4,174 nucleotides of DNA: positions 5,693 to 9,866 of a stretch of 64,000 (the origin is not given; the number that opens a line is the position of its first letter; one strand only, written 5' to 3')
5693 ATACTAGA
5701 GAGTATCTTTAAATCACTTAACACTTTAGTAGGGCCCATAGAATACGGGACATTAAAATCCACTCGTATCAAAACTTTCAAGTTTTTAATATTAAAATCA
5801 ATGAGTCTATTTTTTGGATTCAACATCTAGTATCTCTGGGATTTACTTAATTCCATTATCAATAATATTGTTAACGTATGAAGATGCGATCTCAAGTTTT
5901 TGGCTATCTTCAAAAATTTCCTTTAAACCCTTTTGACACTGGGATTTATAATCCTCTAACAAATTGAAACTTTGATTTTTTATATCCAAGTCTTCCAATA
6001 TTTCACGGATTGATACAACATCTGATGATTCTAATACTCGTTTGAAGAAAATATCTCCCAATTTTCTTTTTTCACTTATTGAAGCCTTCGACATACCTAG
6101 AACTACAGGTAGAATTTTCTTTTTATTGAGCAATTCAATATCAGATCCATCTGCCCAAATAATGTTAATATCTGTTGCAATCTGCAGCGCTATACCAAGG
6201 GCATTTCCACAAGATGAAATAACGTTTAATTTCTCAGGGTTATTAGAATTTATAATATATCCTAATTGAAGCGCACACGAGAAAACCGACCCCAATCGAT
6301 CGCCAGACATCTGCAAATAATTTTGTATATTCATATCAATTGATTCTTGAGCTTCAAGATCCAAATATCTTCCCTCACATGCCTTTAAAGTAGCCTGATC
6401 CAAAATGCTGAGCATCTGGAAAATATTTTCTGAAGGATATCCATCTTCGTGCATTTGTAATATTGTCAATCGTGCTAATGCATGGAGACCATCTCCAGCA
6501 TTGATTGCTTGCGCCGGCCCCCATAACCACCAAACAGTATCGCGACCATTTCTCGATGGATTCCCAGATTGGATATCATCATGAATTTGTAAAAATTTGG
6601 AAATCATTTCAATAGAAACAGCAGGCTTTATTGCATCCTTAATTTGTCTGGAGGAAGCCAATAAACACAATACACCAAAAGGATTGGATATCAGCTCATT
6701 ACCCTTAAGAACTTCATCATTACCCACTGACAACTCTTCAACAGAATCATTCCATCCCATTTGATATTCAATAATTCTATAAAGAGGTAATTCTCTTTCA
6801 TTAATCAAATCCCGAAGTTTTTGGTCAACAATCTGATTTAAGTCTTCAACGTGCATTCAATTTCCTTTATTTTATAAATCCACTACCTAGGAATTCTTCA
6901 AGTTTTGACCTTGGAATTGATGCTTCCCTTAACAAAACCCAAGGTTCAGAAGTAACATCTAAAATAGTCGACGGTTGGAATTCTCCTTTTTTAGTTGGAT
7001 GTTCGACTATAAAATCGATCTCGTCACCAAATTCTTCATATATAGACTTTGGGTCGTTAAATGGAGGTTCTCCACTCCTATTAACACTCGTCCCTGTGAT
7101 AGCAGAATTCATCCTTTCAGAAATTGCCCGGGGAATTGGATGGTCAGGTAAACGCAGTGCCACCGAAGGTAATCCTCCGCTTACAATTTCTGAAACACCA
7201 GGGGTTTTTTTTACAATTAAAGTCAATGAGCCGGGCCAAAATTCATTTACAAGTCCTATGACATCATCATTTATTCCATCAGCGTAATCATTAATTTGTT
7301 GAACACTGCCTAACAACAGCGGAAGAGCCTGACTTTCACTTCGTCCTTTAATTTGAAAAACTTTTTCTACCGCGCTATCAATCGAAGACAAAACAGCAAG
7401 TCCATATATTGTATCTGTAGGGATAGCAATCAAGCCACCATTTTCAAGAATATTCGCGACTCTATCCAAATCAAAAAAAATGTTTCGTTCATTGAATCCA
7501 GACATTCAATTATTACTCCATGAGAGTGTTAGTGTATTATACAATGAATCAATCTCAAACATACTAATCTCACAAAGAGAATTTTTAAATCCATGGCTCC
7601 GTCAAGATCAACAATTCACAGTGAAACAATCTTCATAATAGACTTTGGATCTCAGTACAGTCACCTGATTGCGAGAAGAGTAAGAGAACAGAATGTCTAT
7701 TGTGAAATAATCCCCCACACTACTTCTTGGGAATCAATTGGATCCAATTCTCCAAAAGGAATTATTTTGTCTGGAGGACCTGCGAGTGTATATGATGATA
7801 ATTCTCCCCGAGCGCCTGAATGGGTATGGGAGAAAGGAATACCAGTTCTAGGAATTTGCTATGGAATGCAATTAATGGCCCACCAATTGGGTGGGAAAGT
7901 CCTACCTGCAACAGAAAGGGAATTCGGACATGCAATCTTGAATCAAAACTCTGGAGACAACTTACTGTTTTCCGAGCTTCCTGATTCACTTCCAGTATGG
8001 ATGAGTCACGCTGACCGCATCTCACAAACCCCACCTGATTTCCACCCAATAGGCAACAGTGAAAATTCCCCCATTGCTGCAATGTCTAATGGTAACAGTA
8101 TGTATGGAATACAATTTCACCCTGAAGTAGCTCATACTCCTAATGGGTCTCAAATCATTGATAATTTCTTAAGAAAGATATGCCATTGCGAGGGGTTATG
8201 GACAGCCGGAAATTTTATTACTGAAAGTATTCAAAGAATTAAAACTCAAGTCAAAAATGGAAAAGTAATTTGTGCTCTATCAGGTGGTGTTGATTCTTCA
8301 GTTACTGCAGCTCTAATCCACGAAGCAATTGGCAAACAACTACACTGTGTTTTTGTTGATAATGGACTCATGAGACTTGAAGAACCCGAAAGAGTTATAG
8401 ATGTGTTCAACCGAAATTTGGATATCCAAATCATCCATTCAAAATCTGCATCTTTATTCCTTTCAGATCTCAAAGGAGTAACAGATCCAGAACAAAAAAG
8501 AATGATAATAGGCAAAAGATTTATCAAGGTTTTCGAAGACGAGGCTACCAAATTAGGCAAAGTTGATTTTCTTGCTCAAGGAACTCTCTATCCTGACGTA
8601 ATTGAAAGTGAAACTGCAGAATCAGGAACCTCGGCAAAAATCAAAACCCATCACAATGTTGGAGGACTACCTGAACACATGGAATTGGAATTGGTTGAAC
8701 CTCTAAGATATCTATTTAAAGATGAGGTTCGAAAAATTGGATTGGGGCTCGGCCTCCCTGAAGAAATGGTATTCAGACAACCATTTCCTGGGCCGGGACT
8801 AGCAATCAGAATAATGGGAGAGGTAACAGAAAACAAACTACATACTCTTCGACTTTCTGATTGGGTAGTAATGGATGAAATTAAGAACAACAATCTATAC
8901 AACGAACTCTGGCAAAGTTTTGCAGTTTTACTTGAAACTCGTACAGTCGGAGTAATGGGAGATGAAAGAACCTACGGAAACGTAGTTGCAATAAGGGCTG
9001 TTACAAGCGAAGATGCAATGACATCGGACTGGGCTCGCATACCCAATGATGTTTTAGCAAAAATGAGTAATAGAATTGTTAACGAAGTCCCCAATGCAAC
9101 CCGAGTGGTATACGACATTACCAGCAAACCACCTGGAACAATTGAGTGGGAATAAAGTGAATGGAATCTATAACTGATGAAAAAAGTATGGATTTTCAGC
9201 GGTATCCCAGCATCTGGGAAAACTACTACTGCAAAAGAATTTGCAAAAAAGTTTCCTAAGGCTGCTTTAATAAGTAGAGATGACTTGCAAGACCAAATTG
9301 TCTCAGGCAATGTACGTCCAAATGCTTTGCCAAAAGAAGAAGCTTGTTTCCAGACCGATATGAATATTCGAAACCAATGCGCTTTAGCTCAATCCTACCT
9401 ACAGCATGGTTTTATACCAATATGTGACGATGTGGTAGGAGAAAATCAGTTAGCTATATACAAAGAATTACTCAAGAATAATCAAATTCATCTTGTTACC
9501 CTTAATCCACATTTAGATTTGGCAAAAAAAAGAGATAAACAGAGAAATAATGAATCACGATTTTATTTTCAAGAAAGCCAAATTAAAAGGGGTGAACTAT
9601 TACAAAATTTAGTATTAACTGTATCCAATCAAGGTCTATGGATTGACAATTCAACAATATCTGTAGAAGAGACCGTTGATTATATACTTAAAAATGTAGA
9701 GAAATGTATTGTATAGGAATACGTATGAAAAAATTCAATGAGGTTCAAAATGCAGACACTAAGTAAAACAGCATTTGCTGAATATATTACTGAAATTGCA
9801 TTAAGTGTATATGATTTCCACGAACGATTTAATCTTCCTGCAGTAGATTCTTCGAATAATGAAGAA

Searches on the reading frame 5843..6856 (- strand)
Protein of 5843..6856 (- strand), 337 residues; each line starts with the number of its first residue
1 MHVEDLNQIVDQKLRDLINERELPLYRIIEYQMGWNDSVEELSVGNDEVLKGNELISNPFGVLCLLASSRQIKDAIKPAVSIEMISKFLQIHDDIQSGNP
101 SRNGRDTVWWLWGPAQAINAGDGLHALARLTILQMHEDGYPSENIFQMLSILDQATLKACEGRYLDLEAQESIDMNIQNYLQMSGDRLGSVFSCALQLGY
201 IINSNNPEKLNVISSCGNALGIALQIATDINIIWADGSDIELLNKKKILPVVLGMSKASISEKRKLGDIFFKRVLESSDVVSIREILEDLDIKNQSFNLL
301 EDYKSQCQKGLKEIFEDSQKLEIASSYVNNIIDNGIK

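Call 68: search_protein_families(library=pfam, max_evalue=0.000001, proteins=[window:5843-6856:-])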
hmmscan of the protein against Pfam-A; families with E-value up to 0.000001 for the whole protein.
window:5843-6856:- (337 aa): 1 family
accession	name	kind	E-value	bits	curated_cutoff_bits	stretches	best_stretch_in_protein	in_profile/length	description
PF00348.22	polyprenyl_synt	-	4e-26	92.2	27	1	68-273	34-237/251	Polyprenyl synthetase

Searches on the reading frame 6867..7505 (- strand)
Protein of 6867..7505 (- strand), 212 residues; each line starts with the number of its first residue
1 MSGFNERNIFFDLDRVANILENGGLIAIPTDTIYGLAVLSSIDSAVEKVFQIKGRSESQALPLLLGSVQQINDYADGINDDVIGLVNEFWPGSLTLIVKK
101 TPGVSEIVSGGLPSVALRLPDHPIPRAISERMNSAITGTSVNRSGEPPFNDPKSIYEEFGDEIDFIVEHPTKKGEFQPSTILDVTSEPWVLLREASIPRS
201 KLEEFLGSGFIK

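Call 68: search_protein_families(library=pfam, max_evalue=0.000001, proteins=[window:6867-7505:-])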
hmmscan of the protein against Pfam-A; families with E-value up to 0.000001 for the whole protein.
window:6867-7505:- (212 aa): 1 family
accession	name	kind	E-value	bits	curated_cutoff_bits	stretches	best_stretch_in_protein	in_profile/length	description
PF01300.24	Sua5_yciO_yrdC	-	9.7e-50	169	25.1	1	19-194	2-177/178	Telomere recombination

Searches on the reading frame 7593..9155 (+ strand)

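Call 68: search_protein_families(library=pfam, max_evalue=0.000001, proteins=[window:7593-9155:+])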
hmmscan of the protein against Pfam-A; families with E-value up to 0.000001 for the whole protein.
window:7593-9155:+ (520 aa): 4 families
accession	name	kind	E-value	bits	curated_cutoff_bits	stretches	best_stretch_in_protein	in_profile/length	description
PF00117.34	GATase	-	9.6e-46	156.3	22.8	1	15-195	2-189/190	Glutamine amidotransferase class-I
PF00958.27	GMP_synt_C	-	4.3e-43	145.7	27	1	428-519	1-92/92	GMP synthase C terminal domain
PF07722.19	Peptidase_C26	-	1.9e-08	34.8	20.5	1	79-178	102-219/219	Peptidase C26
PF02540.23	NAD_synthase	-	7.3e-07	29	21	0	216-251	12-47/242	NAD synthase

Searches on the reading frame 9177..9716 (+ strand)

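Call 68: search_protein_families(library=pfam, max_evalue=0.000001, proteins=[window:9177-9716:+])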
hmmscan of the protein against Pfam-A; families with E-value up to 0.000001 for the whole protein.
window:9177-9716:+ (179 aa): 1 family
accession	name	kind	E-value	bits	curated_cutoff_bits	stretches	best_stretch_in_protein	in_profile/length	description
PF13671.12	AAA_33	-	7.9e-09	36.4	27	1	4-138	1-135/143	AAA domain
